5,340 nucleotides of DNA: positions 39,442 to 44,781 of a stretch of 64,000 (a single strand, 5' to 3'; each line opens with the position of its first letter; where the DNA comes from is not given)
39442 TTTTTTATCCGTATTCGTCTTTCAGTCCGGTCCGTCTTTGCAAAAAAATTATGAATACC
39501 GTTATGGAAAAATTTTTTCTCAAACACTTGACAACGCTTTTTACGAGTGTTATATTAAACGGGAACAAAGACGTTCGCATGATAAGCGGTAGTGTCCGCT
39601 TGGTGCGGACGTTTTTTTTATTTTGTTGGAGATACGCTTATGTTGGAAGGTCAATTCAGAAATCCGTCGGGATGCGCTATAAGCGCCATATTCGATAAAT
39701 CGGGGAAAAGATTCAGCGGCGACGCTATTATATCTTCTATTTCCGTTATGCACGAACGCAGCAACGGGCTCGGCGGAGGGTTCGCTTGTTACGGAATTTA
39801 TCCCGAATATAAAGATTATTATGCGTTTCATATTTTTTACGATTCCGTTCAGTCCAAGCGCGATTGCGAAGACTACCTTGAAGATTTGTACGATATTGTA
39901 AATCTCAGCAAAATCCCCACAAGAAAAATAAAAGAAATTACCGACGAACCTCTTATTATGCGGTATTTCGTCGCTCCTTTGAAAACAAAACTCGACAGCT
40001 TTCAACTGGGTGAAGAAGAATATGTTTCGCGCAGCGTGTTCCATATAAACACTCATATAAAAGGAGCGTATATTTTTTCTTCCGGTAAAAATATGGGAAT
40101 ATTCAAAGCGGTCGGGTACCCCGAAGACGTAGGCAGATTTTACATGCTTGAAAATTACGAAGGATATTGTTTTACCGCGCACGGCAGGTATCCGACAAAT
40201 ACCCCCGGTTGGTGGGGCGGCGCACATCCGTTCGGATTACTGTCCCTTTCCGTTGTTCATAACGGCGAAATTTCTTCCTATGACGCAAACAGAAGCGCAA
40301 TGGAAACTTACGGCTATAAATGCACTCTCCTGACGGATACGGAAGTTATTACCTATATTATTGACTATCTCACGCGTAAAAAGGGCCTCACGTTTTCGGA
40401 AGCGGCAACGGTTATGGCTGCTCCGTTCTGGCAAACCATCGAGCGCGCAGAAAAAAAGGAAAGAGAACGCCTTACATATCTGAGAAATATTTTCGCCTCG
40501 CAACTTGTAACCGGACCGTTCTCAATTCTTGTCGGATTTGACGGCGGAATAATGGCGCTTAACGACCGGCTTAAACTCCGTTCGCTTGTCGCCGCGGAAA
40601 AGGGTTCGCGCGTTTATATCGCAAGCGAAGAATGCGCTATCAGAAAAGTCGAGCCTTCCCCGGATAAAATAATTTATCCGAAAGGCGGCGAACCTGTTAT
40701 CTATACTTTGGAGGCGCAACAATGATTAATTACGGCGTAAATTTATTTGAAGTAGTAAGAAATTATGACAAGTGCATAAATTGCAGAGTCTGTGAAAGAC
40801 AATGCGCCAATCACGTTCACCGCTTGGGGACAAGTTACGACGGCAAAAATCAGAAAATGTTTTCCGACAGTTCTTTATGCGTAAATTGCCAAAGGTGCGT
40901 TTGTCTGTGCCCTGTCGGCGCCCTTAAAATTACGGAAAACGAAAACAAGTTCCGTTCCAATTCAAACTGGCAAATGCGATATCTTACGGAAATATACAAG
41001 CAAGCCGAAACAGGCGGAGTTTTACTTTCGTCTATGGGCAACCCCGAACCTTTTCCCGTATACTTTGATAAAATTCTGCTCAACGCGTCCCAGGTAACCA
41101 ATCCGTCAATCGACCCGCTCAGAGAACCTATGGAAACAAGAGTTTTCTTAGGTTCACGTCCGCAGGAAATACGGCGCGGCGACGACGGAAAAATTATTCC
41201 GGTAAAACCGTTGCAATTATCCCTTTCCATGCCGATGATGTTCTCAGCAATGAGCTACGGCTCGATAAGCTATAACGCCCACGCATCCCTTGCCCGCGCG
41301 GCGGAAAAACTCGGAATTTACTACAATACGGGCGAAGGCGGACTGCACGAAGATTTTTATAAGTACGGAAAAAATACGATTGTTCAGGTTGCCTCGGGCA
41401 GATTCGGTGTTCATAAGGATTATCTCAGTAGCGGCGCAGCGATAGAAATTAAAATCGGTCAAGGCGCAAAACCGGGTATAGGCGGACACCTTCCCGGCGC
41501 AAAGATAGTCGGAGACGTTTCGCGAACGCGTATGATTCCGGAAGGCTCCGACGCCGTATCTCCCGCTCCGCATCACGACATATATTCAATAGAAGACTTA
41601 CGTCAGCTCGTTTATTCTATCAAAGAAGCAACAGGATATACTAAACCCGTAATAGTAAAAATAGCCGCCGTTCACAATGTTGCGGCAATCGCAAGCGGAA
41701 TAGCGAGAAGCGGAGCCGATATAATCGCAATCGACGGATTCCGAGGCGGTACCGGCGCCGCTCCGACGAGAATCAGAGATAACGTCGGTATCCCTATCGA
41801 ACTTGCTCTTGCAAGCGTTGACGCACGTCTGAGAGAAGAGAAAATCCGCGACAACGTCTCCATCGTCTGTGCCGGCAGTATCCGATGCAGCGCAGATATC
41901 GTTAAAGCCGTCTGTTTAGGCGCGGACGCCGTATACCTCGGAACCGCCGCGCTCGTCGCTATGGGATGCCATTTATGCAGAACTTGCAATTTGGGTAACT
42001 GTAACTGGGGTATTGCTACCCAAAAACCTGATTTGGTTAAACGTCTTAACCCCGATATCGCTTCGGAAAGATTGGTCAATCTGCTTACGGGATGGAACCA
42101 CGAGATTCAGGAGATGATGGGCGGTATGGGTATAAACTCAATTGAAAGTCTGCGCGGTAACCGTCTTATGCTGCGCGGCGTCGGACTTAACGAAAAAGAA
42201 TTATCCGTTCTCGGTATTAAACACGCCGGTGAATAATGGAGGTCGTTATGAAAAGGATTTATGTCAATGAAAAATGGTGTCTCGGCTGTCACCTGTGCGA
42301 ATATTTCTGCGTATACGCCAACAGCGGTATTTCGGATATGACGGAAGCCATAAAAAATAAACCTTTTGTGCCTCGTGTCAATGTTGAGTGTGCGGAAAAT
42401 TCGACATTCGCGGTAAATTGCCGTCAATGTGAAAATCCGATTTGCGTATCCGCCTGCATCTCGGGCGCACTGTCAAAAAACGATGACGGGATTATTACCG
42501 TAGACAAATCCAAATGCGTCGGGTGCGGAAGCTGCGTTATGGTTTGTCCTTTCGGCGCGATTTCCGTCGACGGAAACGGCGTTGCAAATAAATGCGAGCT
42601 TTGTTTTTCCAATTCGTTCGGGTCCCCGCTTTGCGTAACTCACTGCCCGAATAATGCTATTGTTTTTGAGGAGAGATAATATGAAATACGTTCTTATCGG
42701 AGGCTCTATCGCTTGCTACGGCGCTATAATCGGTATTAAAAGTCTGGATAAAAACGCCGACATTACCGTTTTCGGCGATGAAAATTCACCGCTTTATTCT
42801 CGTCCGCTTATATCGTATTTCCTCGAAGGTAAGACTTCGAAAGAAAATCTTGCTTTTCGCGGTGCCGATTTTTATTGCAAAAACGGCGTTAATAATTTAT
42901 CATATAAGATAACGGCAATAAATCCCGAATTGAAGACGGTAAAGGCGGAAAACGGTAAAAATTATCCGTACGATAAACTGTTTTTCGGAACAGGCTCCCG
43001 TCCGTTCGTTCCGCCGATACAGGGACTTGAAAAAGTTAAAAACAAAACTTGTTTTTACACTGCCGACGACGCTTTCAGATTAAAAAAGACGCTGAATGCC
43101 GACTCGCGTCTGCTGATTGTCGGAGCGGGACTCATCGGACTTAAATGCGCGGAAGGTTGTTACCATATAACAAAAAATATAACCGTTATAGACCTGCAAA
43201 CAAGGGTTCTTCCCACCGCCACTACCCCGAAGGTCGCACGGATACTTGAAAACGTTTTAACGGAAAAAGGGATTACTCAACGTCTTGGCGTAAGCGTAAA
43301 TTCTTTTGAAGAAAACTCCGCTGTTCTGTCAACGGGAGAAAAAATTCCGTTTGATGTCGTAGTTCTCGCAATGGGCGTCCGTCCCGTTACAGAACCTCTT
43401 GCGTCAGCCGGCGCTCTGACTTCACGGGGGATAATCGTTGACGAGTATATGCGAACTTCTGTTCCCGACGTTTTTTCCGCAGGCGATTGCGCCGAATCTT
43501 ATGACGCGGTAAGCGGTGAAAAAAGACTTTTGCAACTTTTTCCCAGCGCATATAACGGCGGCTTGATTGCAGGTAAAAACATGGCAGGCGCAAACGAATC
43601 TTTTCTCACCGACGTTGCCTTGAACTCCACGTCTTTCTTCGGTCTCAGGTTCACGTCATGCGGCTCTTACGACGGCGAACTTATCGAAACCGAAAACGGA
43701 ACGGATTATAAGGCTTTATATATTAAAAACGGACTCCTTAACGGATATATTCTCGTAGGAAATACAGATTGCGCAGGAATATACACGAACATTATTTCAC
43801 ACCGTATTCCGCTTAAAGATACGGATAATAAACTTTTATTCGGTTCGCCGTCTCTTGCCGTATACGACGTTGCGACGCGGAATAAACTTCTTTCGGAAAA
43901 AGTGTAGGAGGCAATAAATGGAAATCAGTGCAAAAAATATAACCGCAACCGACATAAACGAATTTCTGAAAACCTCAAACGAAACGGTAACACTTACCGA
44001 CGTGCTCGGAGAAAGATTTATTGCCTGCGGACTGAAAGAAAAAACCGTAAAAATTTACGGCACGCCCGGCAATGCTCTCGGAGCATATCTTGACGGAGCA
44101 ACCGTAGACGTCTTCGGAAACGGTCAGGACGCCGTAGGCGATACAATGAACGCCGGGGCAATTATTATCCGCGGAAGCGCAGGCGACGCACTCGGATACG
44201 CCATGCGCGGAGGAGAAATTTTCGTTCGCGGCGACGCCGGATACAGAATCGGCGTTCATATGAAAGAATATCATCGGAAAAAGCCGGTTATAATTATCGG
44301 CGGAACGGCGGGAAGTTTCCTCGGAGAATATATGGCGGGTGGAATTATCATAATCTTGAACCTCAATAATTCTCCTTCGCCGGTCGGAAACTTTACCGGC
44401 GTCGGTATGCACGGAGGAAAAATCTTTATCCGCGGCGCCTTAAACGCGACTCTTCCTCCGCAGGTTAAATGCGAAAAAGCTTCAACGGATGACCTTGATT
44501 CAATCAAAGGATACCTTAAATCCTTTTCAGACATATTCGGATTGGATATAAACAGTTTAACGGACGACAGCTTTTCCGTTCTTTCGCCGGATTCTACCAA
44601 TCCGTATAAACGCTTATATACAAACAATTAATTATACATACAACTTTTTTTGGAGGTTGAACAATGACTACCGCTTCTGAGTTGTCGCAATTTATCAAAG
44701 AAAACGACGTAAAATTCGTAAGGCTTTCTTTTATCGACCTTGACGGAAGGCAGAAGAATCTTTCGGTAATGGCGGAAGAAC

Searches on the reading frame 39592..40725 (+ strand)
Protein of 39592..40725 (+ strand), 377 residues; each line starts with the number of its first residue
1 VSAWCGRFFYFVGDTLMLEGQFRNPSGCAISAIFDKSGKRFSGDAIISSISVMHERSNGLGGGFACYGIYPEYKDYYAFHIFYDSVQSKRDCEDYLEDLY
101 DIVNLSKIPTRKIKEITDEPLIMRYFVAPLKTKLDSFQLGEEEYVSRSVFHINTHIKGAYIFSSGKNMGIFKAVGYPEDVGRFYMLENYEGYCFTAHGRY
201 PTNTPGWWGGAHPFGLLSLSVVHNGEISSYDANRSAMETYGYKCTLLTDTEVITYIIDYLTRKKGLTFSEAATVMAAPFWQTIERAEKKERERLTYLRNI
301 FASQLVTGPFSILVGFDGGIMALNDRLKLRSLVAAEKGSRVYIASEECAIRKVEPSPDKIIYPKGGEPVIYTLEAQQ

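Call 16: search_protein_families(library=pfam, proteins=[window:39592-40725:+], max_evalue=0.0001)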
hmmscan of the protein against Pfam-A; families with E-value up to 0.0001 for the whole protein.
window:39592-40725:+ (377 aa): 3 families
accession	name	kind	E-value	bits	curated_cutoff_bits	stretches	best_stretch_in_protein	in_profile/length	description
PF00310.26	GATase_2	-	9.8e-11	41.5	19.9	1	117-242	123-250/420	Glutamine amidotransferases class-II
PF13522.11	GATase_6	-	1e-06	29.3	27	1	191-282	10-99/130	Glutamine amidotransferase domain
PF13537.11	GATase_7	-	1.6e-05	25.3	25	0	218-259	23-64/123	Glutamine amidotransferase domain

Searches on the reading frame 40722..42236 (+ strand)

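Call 16: search_protein_families(library=pfam, proteins=[window:40722-42236:+], max_evalue=0.0001)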
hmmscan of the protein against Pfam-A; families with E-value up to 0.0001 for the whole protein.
window:40722-42236:+ (504 aa): 7 families
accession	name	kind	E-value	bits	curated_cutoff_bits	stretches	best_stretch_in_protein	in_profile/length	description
PF01645.23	Glu_synthase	-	2.5e-137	458.4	20.4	1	112-472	4-369/369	Conserved region in glutamate synthase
PF04898.20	Glu_syn_central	-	1.7e-13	51.1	22.8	1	352-483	162-271/277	Glutamate synthase central domain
PF01070.24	FMN_dh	-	3.6e-08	33.3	24.9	1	373-415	268-310/350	FMN-dependent dehydrogenase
PF12838.12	Fer4_7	-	3.7e-07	31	27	1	17-67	1-52/52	4Fe-4S dicluster domain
PF00478.31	IMPDH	-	2.4e-06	27.2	25.6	1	321-408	156-237/345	IMP dehydrogenase / GMP reductase domain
PF14697.11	Fer4_21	-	5.7e-05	23.6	35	1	15-68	5-57/59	4Fe-4S dicluster domain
PF13187.11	Fer4_9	-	9e-05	22.9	27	1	17-67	1-51/52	4Fe-4S dicluster domain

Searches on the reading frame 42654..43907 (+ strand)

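Call 16: search_protein_families(library=pfam, proteins=[window:42654-43907:+], max_evalue=0.0001)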
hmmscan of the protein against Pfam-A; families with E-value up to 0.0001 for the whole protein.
window:42654-43907:+ (417 aa): 3 families
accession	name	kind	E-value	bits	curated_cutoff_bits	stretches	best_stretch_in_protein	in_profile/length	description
PF07992.20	Pyr_redox_2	-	2.9e-52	178.4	26.1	1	10-299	1-287/291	Pyridine nucleotide-disulphide oxidoreductase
PF00070.33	Pyr_redox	-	7.2e-10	39.7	22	1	152-223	1-71/82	Pyridine nucleotide-disulphide oxidoreductase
PF13738.12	Pyr_redox_3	-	8.3e-05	22.4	30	0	94-277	114-305/305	Pyridine nucleotide-disulphide oxidoreductase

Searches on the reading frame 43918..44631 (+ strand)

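Call 16: search_protein_families(library=pfam, proteins=[window:43918-44631:+], max_evalue=0.0001)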
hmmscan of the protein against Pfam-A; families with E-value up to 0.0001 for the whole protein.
window:43918-44631:+ (237 aa): 1 family
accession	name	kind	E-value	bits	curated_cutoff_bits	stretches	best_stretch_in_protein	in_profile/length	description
PF01493.24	GXGXG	-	5.9e-32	111.2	32.5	1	25-190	13-180/190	GXGXG motif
